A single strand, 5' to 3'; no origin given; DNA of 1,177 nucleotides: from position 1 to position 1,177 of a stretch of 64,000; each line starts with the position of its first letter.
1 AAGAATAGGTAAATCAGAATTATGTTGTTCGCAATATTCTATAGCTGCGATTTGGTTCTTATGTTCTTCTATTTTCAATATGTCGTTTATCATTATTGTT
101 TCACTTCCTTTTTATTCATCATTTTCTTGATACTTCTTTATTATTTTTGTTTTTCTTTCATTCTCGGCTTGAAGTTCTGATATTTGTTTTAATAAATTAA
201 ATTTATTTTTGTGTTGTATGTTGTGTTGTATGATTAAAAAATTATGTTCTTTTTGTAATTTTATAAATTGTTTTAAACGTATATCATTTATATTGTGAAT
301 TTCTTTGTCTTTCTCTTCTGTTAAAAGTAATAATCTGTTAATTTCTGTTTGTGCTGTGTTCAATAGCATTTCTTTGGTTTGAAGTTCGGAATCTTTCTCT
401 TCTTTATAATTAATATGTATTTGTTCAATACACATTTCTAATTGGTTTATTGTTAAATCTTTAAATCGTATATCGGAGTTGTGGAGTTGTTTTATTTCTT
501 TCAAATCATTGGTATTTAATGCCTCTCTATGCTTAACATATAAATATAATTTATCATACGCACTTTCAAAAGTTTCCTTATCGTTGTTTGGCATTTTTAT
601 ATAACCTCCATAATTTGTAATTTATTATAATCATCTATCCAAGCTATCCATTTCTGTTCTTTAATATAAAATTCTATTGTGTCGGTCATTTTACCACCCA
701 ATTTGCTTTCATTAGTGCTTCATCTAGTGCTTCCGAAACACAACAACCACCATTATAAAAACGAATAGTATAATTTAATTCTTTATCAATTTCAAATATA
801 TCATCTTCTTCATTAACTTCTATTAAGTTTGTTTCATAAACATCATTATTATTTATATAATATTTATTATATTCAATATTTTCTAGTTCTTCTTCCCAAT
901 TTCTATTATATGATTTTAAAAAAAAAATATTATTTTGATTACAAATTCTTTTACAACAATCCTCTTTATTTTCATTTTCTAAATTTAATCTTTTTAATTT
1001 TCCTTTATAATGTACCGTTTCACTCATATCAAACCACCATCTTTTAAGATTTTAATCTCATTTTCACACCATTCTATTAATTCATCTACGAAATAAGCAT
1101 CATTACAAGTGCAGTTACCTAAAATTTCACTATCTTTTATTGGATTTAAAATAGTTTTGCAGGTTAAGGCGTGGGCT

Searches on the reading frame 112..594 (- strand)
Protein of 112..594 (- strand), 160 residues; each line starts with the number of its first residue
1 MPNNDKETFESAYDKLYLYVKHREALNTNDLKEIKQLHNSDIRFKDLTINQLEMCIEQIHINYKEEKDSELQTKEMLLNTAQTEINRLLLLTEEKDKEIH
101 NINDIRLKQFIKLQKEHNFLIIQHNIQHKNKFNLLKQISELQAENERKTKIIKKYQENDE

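Call 23: search_protein_families(library=pfam, proteins=[window:112-594:-], max_evalue=0.01)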
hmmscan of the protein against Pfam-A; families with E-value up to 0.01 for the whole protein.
window:112-594:- (160 aa): 0 families

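Call 28: find_encoding_contigs(protein=window:112-594:-, flank=10000, max_places=4)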
Protein window:112-594:- (160 aa): 2 contigs read that carry it; 2 places shown.
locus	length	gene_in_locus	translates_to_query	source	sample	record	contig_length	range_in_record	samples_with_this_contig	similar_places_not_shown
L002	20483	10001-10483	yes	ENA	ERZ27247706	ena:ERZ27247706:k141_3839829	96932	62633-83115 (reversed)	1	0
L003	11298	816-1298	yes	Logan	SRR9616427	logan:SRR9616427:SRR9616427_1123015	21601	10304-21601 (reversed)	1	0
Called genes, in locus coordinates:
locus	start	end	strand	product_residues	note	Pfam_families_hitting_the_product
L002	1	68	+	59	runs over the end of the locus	-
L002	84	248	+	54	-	-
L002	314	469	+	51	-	-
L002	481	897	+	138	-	-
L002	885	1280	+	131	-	-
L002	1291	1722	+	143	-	-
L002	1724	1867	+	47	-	-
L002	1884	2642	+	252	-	-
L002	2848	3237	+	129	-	-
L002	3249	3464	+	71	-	-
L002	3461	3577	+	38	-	-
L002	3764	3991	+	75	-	-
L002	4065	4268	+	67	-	-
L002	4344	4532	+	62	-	-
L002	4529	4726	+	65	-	-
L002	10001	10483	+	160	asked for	-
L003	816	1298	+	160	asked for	-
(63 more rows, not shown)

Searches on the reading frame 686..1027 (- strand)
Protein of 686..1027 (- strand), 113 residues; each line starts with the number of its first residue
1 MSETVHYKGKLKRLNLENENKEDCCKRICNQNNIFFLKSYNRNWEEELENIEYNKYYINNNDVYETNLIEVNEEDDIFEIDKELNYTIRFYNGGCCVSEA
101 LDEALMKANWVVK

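Call 88: search_protein_families(library=pfam, alignment_id=A3, max_evalue=0.001)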
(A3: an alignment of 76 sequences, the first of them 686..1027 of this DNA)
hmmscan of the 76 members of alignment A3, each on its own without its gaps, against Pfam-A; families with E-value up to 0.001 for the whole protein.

A. member 1, window:686-1027:- (113 aa): 0 families

B. families by the number of members that match (of 76 scanned): 21 families
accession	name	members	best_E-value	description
PF01844.29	HNH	2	4.2e-08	HNH endonuclease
PF01555.25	N6_N4_Mtase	1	4.4e-30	DNA methylase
PF13385.13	Laminin_G_3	1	2.4e-17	Concanavalin A-like lectin/glucanases superfamily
PF00149.33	Metallophos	1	2.4e-14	Calcineurin-like phosphoesterase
PF04457.17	MJ1316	1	6.7e-10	MJ1316 RNA cyclic group end recognition domain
PF18905.5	DUF5661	1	7.1e-08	Protein of unknown function (DUF5661)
PF12850.12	Metallophos_2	1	9.1e-08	Calcineurin-like phosphoesterase superfamily domain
PF13824.12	zf-Mss51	1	1.2e-06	Zinc-finger of mitochondrial splicing suppressor 51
PF23107.1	Zf-C2H2_ZNF451_C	1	3e-06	Two consecutive Zinc fingers C2H2 type, ZNF451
PF01170.24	UPF0020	1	1.1e-05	RMKL-like, methyltransferase domain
PF21957.2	Zn_ribbon_16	1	7e-05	Zinc beta-ribbon finger, putative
PF13465.12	zf-H2C2_2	1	9.3e-05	Zinc-finger double domain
PF14353.12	CpXC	1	9.5e-05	CpXC protein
PF13909.12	zf-H2C2_5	1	0.00016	C2H2-type zinc-finger domain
PF03602.21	Cons_hypoth95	1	0.00032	Conserved hypothetical protein 95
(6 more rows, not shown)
